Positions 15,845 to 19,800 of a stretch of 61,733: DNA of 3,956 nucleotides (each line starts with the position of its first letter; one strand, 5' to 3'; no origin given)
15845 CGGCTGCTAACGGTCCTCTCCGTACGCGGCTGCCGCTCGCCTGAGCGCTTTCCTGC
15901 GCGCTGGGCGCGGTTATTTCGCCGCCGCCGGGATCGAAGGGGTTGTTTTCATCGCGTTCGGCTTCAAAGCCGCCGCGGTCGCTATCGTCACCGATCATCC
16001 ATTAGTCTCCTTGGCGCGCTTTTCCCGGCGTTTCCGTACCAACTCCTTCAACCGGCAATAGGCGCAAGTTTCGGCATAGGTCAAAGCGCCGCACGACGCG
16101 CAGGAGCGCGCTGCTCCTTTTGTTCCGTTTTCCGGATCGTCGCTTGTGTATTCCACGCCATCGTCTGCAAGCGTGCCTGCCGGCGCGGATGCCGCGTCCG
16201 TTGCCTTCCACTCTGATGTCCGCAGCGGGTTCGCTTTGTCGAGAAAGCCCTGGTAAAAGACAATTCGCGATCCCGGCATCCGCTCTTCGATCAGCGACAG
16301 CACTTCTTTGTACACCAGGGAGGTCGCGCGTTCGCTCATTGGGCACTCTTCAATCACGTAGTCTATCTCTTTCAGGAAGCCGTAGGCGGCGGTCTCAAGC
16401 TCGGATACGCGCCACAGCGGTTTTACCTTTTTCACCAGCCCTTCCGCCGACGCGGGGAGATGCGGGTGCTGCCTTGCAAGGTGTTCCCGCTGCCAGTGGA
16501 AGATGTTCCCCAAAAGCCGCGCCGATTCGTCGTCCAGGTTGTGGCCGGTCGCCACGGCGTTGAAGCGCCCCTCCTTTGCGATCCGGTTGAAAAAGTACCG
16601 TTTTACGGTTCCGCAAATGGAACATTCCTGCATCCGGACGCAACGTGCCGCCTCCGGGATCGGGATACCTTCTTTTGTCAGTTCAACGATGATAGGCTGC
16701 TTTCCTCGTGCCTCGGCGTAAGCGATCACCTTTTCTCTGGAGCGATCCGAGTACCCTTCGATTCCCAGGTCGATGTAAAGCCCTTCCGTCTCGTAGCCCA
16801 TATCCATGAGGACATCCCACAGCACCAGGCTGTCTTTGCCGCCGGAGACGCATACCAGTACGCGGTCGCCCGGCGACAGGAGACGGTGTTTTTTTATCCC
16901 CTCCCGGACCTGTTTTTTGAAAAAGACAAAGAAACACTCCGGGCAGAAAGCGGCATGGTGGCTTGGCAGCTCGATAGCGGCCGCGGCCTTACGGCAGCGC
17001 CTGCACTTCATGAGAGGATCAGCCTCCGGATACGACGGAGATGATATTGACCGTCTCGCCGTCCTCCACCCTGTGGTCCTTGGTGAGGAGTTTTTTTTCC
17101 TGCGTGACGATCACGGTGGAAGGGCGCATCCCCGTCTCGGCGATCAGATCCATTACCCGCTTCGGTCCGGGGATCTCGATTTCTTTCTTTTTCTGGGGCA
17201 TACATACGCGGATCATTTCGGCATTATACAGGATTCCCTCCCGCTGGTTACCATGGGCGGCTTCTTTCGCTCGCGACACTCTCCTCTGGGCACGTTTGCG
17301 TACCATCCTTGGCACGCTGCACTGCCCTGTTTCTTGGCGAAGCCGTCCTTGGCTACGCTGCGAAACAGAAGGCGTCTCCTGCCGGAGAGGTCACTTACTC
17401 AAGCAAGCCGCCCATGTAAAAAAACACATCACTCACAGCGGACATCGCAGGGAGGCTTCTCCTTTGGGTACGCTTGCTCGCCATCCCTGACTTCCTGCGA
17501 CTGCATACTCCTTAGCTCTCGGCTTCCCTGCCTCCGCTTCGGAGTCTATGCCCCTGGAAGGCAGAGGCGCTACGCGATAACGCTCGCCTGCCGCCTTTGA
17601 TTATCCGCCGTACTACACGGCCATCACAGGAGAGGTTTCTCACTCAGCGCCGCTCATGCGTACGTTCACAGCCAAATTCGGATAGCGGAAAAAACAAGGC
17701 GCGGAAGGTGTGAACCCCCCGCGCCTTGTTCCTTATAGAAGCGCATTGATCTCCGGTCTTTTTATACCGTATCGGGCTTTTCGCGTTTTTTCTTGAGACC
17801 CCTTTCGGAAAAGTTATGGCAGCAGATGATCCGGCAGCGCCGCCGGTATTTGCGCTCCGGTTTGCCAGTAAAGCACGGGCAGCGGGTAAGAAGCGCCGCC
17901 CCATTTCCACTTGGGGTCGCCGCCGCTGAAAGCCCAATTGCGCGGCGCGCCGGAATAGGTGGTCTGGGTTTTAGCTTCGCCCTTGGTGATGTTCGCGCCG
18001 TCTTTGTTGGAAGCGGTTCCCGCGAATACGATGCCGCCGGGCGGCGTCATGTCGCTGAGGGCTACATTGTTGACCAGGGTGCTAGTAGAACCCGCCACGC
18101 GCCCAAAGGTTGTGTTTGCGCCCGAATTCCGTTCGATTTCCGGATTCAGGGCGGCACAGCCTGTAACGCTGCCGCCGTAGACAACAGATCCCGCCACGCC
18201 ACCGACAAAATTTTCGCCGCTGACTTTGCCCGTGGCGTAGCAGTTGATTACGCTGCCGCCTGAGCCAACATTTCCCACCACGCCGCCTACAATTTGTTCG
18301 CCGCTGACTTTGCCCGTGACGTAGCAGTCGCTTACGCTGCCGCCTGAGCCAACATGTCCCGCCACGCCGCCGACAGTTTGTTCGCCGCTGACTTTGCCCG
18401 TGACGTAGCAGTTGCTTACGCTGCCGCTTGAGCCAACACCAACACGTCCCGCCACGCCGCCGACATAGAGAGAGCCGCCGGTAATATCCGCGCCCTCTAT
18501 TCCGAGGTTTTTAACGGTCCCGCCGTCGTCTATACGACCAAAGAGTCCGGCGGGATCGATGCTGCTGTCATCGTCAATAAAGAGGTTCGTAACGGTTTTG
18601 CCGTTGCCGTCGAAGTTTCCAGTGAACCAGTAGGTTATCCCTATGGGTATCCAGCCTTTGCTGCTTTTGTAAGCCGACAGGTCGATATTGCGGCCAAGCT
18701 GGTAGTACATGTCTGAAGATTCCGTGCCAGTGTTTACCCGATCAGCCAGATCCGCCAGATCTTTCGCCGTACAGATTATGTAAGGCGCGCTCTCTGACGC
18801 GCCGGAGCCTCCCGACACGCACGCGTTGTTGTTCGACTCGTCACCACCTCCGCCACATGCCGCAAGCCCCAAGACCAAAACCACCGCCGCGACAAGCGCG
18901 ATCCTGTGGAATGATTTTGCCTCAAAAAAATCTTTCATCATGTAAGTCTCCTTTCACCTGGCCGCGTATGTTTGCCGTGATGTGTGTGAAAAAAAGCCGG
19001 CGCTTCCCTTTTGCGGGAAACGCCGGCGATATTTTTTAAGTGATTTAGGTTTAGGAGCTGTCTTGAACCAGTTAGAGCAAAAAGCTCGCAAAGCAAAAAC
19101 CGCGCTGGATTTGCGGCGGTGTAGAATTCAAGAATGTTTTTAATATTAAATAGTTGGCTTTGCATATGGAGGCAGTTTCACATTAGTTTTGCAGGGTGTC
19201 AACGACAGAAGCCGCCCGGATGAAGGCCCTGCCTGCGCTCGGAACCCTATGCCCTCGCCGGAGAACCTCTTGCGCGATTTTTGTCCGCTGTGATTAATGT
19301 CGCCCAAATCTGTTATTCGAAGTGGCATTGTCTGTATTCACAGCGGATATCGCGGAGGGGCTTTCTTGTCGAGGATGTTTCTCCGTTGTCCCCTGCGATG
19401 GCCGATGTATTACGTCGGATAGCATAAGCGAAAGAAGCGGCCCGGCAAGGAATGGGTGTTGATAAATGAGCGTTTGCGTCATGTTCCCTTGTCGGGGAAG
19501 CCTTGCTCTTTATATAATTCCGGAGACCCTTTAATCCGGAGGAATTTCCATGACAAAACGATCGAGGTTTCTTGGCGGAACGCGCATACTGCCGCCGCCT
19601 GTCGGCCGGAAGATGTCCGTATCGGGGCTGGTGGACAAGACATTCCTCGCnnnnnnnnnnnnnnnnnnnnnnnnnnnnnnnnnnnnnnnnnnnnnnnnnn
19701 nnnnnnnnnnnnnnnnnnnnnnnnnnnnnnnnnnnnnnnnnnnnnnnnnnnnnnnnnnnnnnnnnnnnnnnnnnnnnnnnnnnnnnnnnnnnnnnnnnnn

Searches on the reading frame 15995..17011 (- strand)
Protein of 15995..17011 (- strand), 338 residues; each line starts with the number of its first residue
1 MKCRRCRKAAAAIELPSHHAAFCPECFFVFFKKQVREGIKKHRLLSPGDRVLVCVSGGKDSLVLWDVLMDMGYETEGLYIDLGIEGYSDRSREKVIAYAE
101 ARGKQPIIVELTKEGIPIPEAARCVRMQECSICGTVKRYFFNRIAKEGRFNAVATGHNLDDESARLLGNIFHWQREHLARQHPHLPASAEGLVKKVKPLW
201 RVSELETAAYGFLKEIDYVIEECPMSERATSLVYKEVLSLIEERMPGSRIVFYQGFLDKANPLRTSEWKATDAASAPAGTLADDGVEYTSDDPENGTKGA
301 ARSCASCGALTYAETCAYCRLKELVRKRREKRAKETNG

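Call 30: find_homologous_proteins(query=window:15995-17011:-, max_evalue=1e-60)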
Query window:15995-17011:- (338 aa): 6564 proteins with E <= 1e-60 among 8000 candidates; the best 120 are listed.
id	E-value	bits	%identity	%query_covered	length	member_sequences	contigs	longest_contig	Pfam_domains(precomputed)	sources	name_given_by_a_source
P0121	4.6e-229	777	100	100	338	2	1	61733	PF22082.3,PF01507.26,PF01171.27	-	-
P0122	3.4e-208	709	91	100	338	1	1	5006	PF01171.27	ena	-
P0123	2.1e-201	686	88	100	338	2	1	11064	PF22082.3,PF01171.27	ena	-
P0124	1.8e-200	683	88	100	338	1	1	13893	PF22082.3,PF01171.27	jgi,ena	-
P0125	5.1e-184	629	82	100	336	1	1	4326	PF22082.3,PF01507.26,PF01171.27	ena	-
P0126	8.3e-178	609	78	100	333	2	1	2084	PF22082.3,PF01171.27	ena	-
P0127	1.3e-172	592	78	96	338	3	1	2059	PF22082.3,PF01171.27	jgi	jgi:tRNA(Ile)-lysidine synthase TilS/MesJ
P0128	2.3e-172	591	76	100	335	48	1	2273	PF22082.3,PF01171.27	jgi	-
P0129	2.0e-170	584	74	100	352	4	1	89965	PF22082.3,PF01171.27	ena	-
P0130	2.5e-168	577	76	100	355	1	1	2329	PF22082.3,PF01171.27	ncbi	-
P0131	2.6e-166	571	74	99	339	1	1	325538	PF22082.3,PF01171.27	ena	-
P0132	1.4e-165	568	73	95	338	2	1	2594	PF22082.3,PF01171.27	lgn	-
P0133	2.1e-165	568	73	100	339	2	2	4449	PF22082.3,PF01171.27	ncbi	ncbi:MAG: ATP-binding protein [Desulfobacteria bacterium]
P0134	2.4e-165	568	73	99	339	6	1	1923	PF22082.3,PF01171.27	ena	-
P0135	2.5e-165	568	73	100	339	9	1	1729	PF22082.3,PF01171.27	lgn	-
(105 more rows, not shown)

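Call 31: find_encoding_contigs(protein=P0122, flank=10000, max_places=3)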
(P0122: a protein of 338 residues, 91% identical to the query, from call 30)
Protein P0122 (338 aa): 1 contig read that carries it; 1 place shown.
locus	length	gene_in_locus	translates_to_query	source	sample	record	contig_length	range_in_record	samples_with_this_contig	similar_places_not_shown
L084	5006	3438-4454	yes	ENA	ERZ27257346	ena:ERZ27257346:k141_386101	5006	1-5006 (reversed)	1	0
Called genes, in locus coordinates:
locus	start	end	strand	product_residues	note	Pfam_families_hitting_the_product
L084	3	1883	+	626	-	?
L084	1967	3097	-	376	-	PF01916:DS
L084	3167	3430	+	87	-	PF02597:ThiS (faint)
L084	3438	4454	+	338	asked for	PF01171:ATP_bind_3 (weak)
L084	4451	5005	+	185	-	?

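Call 32: find_encoding_contigs(protein=P0123, flank=10000, max_places=3)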
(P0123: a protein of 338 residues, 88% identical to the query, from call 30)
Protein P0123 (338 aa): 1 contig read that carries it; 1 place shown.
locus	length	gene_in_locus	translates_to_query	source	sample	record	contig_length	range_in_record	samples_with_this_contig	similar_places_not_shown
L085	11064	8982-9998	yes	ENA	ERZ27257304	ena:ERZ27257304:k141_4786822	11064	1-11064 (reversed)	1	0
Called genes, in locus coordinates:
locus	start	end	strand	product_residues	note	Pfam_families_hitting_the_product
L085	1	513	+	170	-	?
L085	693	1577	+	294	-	PF00528:BPD_transp_1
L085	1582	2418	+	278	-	PF00528:BPD_transp_1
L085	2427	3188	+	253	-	PF20703:nSTAND1 (weak), PF02463:SMC_N, PF00005:ABC_tran, PF13304:AAA_21 (weak)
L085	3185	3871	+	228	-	PF01895:PhoU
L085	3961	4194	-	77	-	-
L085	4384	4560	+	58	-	-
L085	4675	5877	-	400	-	PF00753:Lactamase_B, PF19583:ODP, PF12706:Lactamase_B_2 (weak), PF00258:Flavodoxin_1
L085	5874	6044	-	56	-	PF00301:Rubredoxin, PF21349:RUBY_RBDX (faint)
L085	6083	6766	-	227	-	PF00106:adh_short, PF13561:adh_short_C2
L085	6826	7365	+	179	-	PF00929:RNase_T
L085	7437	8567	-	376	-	PF01916:DS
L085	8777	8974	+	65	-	PF02597:ThiS (weak)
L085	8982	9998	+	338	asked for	PF22082:TtuA_LIM_N (weak), PF01171:ATP_bind_3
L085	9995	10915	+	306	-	PF14801:TrmI-like_N, PF01135:PCMT (weak), PF08704:GCD14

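Call 33: find_encoding_contigs(protein=P0124, flank=10000, max_places=3)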
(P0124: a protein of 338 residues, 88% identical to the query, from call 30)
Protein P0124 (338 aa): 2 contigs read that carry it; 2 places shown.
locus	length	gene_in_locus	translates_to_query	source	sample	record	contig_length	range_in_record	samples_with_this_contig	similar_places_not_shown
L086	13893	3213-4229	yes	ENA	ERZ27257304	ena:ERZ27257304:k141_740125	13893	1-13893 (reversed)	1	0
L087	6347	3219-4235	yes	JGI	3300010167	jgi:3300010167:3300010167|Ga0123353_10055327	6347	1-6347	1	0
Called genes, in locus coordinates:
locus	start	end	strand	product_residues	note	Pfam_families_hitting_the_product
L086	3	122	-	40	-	?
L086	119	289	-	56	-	PF00301:Rubredoxin, PF21349:RUBY_RBDX (faint)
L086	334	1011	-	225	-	PF00106:adh_short, PF13561:adh_short_C2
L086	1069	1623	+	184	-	PF00929:RNase_T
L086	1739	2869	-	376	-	PF01916:DS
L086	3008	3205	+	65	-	-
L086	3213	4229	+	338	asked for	PF22082:TtuA_LIM_N (weak), PF01171:ATP_bind_3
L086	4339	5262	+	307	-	PF14801:TrmI-like_N, PF01135:PCMT (weak), PF00398:RrnaAD (weak), PF08704:GCD14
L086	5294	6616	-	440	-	PF03721:UDPG_MGDP_dh_N, PF00984:UDPG_MGDP_dh, PF03720:UDPG_MGDP_dh_C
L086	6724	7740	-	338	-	PF01073:3Beta_HSD, PF01370:Epimerase, PF02719:Polysacc_synt_2, PF04321:RmlD_sub_bind, PF07993:NAD_binding_4 (weak), PF13460:NAD_binding_10 (faint), PF16363:GDP_Man_Dehyd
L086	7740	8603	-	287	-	PF01370:Epimerase, PF04321:RmlD_sub_bind, PF01073:3Beta_HSD (weak), PF16363:GDP_Man_Dehyd, PF02719:Polysacc_synt_2 (weak)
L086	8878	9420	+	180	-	PF00908:dTDP_sugar_isom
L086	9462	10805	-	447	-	PF02558:ApbA (faint), PF03721:UDPG_MGDP_dh_N, PF03807:F420_oxidored (faint), PF00984:UDPG_MGDP_dh, PF03720:UDPG_MGDP_dh_C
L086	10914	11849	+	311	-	PF10531:SLBB, PF22461:SLBB_2 (faint), PF10531:SLBB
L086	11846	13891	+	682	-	?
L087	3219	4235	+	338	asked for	PF22082:TtuA_LIM_N (weak), PF01171:ATP_bind_3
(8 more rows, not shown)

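Call 34: find_encoding_contigs(protein=P0125, flank=10000, max_places=3)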
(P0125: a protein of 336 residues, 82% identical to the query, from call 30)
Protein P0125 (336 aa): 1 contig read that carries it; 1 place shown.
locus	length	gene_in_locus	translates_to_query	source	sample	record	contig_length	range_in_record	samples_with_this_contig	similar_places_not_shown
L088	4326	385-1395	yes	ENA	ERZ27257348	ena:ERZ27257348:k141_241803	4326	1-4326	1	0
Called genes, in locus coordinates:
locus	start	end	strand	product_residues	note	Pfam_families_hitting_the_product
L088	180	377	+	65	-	PF02597:ThiS (weak)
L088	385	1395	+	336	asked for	PF22082:TtuA_LIM_N (weak), PF01171:ATP_bind_3, PF01507:PAPS_reduct (weak)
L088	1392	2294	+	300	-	PF14801:TrmI-like_N, PF01135:PCMT (weak), PF08704:GCD14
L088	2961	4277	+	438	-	PF08668:HDOD (faint), PF01966:HD, PF13487:HD_5, PF01966:HD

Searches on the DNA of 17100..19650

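Call 18: search_rna_families(source=window, start=17100, end=19650, threshold=evalue, max_evalue=5)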
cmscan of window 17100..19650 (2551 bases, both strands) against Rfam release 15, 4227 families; matches with E-value up to 5: 4.
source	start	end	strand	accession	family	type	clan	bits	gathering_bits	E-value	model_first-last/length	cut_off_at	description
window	17692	17809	-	RF02602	BASRCI414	Gene; sRNA;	-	25.9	270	0.0015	1-229/229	no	Brucella sRNA CI414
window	17691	17774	-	RF01409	STnc250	Gene; sRNA;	-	24.6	42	0.059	1-94/94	no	STnc250 Hfq binding RNA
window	17692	17770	-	RF02057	STnc40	Gene; sRNA;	-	23.1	45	0.61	1-70/70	no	Salmonella enterica sRNA STnc40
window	18149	18207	-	RF00039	DicF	Gene; antisense;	-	17.3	48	1.7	1-52/52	no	DicF RNA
